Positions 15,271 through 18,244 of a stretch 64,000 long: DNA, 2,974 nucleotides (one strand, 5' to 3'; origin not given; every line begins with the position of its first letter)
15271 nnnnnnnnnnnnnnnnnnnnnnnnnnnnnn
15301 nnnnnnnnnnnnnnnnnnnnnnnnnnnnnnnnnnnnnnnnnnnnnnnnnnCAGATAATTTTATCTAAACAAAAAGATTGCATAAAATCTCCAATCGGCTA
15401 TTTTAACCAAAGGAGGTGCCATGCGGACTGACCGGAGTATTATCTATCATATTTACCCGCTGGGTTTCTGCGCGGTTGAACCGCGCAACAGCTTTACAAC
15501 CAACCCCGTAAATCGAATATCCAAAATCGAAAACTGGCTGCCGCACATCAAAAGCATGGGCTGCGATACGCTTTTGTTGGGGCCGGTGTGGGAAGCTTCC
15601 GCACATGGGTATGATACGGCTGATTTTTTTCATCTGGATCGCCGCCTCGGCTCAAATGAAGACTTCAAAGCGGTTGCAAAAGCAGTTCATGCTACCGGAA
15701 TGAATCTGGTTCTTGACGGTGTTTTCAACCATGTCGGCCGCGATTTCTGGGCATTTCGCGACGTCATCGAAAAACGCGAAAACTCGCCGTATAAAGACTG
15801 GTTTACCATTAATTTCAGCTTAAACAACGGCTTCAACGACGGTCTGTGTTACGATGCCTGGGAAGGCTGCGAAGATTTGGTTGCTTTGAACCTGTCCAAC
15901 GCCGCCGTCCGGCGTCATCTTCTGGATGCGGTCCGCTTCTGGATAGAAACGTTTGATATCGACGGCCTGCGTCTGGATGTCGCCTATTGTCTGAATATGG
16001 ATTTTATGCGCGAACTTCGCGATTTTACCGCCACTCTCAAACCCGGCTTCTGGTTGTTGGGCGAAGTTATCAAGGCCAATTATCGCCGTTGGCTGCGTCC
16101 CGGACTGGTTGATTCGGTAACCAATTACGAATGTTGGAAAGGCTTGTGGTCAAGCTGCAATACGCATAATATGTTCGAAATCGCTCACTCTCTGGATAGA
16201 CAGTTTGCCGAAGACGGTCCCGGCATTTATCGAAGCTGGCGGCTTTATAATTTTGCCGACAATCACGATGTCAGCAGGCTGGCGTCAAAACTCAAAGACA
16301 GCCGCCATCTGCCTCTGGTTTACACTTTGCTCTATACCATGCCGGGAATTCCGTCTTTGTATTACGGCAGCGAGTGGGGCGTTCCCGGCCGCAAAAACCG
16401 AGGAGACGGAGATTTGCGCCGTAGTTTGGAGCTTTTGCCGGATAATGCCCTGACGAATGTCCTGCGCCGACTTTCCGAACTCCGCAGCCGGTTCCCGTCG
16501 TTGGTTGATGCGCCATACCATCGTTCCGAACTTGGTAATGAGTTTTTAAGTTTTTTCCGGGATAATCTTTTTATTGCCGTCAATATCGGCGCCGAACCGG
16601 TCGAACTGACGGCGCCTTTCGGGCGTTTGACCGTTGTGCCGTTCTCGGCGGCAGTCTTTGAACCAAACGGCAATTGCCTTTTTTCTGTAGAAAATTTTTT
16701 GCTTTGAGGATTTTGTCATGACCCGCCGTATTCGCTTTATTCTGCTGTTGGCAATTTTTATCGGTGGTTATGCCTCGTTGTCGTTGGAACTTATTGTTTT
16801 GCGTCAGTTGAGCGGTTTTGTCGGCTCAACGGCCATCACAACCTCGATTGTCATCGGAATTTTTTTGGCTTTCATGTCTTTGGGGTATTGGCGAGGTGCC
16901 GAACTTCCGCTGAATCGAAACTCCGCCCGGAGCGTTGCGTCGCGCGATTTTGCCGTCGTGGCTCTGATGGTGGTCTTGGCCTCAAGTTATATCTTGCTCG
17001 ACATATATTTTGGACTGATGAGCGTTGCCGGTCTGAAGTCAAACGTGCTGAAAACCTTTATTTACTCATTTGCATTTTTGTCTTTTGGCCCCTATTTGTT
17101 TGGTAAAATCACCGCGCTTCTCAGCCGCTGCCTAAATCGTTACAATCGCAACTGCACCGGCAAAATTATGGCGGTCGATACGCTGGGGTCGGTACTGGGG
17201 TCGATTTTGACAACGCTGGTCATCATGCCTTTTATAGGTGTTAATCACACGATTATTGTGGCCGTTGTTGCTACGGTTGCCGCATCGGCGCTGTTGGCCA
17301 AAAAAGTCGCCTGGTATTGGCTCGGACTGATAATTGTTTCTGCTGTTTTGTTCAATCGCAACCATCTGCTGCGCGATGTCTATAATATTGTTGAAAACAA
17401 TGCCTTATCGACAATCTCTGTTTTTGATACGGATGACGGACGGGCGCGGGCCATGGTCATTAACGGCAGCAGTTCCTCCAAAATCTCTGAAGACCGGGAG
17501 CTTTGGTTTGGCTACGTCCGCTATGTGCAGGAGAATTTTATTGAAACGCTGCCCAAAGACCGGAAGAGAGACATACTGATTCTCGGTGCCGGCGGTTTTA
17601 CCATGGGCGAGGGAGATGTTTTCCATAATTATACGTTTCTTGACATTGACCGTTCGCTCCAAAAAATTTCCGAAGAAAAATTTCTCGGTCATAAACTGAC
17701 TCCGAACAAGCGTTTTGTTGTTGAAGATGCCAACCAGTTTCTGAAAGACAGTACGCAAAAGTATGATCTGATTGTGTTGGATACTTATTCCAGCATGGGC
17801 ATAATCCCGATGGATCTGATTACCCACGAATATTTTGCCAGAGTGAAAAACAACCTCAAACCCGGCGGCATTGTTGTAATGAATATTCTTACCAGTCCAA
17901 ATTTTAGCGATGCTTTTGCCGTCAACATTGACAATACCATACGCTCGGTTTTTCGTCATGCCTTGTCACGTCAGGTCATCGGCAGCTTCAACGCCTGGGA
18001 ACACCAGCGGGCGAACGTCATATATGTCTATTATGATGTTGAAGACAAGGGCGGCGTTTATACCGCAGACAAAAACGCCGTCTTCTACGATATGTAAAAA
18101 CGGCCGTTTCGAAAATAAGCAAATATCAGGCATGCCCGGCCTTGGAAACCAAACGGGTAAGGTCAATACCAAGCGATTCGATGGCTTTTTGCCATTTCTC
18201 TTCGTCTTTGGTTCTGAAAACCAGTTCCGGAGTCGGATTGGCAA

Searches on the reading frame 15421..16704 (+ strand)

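Call 21: search_protein_families(library=pfam, proteins=[window:15421-16704:+], max_evalue=0.00001)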
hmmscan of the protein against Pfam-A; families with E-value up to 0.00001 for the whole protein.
window:15421-16704:+ (428 aa): 1 family
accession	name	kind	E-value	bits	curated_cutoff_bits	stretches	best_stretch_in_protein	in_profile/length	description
PF00128.31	Alpha-amylase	-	1.7e-43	150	22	1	36-325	21-360/446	Alpha amylase, catalytic domain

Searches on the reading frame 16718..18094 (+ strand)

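Call 21: search_protein_families(library=pfam, proteins=[window:16718-18094:+], max_evalue=0.00001)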
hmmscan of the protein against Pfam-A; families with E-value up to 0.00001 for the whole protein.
window:16718-18094:+ (459 aa): 1 family
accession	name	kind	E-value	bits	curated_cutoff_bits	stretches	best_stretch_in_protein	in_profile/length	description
PF01564.23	Spermine_synth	-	1.6e-10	41.3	22.9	1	282-414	18-155/186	Spermine/spermidine synthase domain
